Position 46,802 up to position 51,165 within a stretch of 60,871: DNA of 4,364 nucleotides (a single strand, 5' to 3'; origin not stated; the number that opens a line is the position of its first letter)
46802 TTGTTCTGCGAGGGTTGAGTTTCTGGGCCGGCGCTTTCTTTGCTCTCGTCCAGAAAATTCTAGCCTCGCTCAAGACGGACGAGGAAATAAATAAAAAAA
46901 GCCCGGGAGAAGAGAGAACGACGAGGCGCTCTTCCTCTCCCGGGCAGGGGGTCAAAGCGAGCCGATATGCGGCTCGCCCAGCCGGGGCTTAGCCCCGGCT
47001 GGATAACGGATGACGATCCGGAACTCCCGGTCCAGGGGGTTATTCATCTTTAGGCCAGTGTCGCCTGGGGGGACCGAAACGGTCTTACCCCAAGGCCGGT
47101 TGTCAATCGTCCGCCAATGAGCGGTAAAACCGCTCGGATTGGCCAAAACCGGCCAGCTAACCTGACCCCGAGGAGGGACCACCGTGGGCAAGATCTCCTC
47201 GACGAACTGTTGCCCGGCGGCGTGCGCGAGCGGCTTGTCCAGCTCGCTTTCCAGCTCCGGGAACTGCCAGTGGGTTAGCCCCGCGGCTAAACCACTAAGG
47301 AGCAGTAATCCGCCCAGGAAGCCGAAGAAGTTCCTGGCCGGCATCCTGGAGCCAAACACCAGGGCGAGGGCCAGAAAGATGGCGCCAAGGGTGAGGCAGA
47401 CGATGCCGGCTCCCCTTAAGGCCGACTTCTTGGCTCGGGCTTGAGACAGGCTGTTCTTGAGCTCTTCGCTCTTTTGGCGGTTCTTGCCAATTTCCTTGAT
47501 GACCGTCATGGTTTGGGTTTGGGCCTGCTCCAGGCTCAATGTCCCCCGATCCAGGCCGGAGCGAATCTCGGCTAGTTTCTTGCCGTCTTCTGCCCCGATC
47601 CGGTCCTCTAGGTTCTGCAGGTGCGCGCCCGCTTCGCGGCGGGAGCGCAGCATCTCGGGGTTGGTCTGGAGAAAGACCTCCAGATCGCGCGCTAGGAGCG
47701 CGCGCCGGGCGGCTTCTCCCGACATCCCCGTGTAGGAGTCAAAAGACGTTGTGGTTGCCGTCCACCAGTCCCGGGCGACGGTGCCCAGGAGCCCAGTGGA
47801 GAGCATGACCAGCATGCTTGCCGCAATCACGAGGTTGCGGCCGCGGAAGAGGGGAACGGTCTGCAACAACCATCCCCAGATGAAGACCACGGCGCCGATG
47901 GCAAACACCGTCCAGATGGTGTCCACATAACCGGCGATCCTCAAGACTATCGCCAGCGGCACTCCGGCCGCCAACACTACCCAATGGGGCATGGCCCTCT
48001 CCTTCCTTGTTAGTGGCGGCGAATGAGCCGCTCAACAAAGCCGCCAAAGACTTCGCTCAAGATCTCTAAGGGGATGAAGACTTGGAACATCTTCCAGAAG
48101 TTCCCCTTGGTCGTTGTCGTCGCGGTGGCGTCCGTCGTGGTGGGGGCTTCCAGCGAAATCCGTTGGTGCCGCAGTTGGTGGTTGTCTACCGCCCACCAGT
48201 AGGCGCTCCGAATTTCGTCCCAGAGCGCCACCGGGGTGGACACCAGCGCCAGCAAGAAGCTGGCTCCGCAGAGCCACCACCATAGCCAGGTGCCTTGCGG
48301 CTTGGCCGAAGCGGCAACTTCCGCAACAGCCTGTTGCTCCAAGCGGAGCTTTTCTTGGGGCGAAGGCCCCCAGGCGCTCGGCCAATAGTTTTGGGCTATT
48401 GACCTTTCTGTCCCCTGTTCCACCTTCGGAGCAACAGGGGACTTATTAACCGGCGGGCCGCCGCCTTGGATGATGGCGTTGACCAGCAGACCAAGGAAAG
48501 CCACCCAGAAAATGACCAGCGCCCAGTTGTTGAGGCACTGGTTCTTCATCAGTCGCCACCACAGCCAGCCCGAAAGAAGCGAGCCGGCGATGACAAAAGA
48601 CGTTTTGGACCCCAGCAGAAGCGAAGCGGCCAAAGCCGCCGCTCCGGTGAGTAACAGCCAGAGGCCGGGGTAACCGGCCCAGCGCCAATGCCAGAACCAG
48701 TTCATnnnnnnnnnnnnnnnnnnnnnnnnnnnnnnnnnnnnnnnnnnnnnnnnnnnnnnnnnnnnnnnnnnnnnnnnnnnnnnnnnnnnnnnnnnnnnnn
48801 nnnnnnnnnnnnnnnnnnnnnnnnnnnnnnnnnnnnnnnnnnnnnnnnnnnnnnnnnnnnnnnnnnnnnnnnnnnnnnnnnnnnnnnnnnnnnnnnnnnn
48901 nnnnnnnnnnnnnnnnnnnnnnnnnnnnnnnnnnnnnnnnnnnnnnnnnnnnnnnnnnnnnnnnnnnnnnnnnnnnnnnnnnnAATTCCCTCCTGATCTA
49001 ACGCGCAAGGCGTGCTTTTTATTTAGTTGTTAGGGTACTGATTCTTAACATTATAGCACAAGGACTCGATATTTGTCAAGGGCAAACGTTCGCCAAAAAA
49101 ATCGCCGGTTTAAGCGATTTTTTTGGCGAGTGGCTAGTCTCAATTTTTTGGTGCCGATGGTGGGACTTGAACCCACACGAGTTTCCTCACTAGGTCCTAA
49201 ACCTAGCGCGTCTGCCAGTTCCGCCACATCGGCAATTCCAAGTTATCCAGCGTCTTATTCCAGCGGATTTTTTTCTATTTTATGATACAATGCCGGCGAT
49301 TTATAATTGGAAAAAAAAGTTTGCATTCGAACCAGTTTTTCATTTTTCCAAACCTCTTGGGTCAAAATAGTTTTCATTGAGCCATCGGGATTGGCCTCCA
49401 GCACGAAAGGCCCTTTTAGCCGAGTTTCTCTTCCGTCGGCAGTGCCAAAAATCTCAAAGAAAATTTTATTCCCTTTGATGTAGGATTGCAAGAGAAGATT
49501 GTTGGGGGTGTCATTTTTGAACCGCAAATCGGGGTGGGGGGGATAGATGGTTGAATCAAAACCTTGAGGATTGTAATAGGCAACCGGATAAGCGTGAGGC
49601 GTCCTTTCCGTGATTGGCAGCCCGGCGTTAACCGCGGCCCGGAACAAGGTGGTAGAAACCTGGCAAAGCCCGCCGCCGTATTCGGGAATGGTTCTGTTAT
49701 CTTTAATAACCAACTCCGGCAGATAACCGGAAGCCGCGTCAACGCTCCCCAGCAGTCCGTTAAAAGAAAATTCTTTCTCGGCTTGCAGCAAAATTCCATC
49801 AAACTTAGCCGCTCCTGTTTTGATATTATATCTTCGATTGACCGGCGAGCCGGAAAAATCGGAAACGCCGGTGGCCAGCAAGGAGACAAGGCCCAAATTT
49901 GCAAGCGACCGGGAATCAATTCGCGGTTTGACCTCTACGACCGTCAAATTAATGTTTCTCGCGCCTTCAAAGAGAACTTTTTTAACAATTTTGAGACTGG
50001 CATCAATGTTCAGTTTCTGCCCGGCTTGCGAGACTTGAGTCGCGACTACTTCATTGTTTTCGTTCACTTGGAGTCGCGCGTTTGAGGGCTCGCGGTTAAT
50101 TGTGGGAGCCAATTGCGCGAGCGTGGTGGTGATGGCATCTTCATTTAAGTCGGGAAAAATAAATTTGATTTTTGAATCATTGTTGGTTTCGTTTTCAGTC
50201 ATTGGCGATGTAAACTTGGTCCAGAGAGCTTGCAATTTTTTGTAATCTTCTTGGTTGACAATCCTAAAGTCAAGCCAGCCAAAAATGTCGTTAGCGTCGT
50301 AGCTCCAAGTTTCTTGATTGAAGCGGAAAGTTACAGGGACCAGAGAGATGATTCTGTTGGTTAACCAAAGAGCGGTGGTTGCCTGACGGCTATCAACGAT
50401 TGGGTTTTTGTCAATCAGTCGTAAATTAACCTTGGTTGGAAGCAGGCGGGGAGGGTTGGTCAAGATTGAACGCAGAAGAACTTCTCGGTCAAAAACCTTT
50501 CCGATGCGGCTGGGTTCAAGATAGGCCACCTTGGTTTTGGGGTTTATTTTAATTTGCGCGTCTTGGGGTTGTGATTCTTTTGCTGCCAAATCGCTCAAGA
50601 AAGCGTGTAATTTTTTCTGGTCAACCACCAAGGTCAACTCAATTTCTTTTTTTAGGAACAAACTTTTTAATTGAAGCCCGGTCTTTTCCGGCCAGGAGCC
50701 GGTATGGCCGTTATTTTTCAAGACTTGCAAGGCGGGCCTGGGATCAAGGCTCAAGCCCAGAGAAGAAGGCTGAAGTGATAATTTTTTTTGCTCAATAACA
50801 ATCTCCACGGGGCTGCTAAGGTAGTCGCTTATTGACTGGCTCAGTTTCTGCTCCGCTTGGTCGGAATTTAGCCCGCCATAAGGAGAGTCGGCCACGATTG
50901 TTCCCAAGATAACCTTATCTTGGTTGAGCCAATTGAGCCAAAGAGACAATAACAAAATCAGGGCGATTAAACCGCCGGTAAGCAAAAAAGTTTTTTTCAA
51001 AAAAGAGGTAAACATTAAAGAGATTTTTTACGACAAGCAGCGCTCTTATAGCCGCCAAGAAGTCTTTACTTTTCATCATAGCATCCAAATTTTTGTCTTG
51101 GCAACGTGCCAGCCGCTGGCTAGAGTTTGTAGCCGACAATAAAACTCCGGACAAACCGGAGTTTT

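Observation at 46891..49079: Self-contained high-GC three-gene operon of unrecognisable membrane-associated proteins next to tRNA-Leu(TAG)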

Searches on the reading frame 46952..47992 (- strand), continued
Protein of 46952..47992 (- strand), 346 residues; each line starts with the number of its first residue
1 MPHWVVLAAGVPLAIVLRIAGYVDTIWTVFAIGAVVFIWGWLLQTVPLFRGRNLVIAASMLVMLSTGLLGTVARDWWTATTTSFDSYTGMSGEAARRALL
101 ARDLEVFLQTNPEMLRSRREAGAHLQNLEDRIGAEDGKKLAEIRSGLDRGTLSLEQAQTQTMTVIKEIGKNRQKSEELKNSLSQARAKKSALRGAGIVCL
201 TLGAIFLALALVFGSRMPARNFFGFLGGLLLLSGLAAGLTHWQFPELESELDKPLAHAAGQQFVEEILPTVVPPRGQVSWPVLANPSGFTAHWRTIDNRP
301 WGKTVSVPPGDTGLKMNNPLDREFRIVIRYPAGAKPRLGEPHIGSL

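Call 88: find_related_loci(query=A8, collection=viral_contigs, flank=5000)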
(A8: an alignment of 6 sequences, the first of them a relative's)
Query A8 (347 aa) in viral_contigs; peptide patterns used: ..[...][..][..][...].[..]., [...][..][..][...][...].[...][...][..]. (x = any residue, [..] = any of these).
567 stretches matched a pattern, but none encodes a relative of the query by tblastn (E <= 1e-3).
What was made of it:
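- On Phage holin or lysis cassette: No viral contigs (call 88).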

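Call 90: search_protein_families(library=pfam, proteins=[P0027, L013:9101-10477:-, L013:8701-9060:-, L013:4558-5241:+], max_evalue=0.001)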
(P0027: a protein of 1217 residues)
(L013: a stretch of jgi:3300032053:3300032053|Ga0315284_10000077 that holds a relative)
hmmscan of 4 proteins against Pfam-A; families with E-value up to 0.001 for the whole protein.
P0027 (1217 aa): 8 families
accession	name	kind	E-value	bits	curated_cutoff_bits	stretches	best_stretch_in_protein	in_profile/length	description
PF13306.12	LRR_5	-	5.7e-32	110.7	27.7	1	335-459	1-123/127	BspA type Leucine rich repeat region (6 copies)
PF13927.12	Ig_3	-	1.7e-23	83.3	30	0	584-654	3-77/78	Immunoglobulin domain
PF13895.12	Ig_2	-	1.6e-15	57.5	27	0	584-666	3-75/79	Immunoglobulin domain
PF07369.16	DUF1488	-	8.9e-10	38.9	22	0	994-1020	8-34/82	Protein of unknown function (DUF1488)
PF07679.22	I-set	-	2.5e-07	31.1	23.7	0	781-846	18-86/90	Immunoglobulin I-set domain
PF04151.21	PPC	-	3.6e-05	25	25.9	1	95-165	1-68/70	Bacterial pre-peptidase C-terminal domain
PF18090.7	SoPB_HTH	-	0.0002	21.9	27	0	731-758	1-28/75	Centromere-binding protein HTH domain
PF01221.23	Dynein_light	-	0.00024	21.8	29.1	0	915-943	45-73/86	Dynein light chain type 1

L013:9101-10477:- (458 aa): 2 families
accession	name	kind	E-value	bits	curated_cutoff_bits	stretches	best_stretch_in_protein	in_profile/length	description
PF18895.5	T4SS_pilin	-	1.6e-18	67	26.6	2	382-453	5-71/71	Type IV secretion system pilin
PF04956.18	TrbC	-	3.1e-06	27.8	27.9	1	301-369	35-97/98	TrbC/VIRB2 pilin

L013:8701-9060:- (119 aa): 2 families
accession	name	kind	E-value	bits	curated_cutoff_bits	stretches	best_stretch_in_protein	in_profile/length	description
PF05635.17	23S_rRNA_IVP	-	3e-26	92.2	33.8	1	14-110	9-105/106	23S rRNA-intervening sequence protein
PF22296.2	bAvd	-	1.3e-09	38.9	40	1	13-113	6-104/107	bAvd-like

L013:4558-5241:+ (227 aa): 1 family
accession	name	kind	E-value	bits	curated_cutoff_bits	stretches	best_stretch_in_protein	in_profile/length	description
PF20803.2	PaaX_M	-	1.5e-21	76.7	24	1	143-219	2-78/83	PaaX protein central Cas2-like domain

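Call 103: search_dna_similar(query=P0001, collection=plasmids, mode=protein, max_evalue=0.01, max_rows=8)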
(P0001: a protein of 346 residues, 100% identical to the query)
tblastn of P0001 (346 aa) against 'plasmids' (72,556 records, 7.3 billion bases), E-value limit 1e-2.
No match.

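Call 104: search_dna_similar(query=P0001, collection=phages, mode=protein, max_evalue=0.01, max_rows=8)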
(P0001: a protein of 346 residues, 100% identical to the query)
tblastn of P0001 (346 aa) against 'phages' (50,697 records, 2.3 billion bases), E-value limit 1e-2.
No match.
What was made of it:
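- On Horizontally acquired genomic island: No matches on phages, plasmids or viral contigs (calls 88, 103, 104).
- No match on viral contigs, phage genomes or plasmids (calls 88, 103, 104).
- Tried and rejected: The viral-contig scan and the tblastn searches against phages and plasmids found no match (calls 88, 103, 104).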

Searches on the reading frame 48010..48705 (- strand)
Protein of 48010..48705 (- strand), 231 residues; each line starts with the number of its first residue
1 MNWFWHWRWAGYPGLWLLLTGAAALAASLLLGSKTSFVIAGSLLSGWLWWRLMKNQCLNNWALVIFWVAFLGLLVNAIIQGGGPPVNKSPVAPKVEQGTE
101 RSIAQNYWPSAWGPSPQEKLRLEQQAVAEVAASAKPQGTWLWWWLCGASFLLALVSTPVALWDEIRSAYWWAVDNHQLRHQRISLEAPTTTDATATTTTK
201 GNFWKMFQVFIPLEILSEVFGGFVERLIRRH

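Call 6: search_protein_families(library=pfam, proteins=[window:48010-48705:-], max_evalue=10)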
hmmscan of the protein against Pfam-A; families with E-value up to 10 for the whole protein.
window:48010-48705:- (231 aa): 0 families

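Call 7: search_protein_families(library=phrogs, proteins=[window:48010-48705:-], max_evalue=10)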
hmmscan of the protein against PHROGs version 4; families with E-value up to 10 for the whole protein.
window:48010-48705:- (231 aa): 0 families

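Call 16: find_homologous_proteins(query=window:48010-48705:-, max_evalue=0.01)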
Query window:48010-48705:- (231 aa): 3 proteins with E <= 0.01 among 4616 candidates.
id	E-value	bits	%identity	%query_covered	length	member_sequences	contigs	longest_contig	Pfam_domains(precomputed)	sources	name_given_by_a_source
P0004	5.0e-153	526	100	100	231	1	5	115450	-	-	-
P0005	8.0e-100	352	68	99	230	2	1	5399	-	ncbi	-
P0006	7.1e-94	332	65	99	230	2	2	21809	-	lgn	-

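Call 29: search_protein_families(library=ncbifam, proteins=[window:48010-48705:-], max_evalue=1)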
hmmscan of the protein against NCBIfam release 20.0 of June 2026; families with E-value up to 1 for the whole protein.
window:48010-48705:- (231 aa): 0 families

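Call 30: search_protein_families(library=padloc, proteins=[window:48010-48705:-], max_evalue=10)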
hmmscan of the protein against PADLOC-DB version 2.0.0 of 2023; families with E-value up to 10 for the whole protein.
window:48010-48705:- (231 aa): 0 families

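Call 67: search_solved_structures(query=A6, max_evalue=10)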
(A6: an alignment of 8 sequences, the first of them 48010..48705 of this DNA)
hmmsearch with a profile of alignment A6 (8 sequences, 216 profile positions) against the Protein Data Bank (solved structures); distinct sequences matched with E-value up to 10: 0.

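Call 93: search_protein_families(library=pfam, alignment_id=A6, max_evalue=1)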
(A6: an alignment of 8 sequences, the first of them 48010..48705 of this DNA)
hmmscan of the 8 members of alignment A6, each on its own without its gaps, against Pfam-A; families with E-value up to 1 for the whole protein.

A. member 1, window:48010-48705:- (231 aa): 0 families

B. families by the number of members that match (of 8 scanned): 4 families
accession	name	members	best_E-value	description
PF17248.7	DUF5317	1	0.024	Family of unknown function (DUF5317)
PF04893.22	Yip1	1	0.17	Yip1 domain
PF23714.1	Rv3627c_N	1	0.2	Carboxypeptidase Rv3627c-like, N-terminal domain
PF12966.13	AtpR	1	0.43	N-ATPase, AtpR subunit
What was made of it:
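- Tried and rejected: Pfam, PHROGs, NCBIfam and PADLOC on the three proteins gave nothing significant (calls 6, 7, 29, 30, 93).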

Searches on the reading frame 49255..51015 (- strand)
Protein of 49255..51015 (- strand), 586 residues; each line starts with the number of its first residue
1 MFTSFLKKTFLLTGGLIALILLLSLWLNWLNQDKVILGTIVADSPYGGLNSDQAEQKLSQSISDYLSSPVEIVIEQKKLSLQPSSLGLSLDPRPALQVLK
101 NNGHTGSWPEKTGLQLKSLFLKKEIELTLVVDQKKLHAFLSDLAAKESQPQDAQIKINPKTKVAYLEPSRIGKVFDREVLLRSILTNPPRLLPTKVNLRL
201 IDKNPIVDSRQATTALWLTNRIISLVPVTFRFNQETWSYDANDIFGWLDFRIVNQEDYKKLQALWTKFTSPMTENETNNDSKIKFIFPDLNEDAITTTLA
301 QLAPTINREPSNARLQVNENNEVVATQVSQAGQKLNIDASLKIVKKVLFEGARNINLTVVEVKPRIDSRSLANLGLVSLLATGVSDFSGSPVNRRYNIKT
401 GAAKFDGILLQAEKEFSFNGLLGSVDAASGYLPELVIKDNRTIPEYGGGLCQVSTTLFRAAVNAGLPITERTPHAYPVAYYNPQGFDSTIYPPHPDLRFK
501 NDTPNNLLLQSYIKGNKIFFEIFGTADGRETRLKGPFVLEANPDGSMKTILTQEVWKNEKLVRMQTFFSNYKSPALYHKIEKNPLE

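Call 21: find_related_loci(query=window:49255-51015:-, collection=genome_contigs, flank=8000)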
Query window:49255-51015:- (586 aa) in genome_contigs; peptide patterns used: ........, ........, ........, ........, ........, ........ (x = any residue, [..] = any of these).
55 stretches matched a pattern, but none encodes a relative of the query by tblastn (E <= 1e-3).

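Call 23: find_related_loci(query=A1, collection=genome_contigs, flank=8000)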
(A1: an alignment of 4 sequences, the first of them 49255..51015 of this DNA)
Query A1 (586 aa) in genome_contigs; peptide patterns used: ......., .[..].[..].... (x = any residue, [..] = any of these).
127 stretches matched a pattern, but none encodes a relative of the query by tblastn (E <= 1e-3).
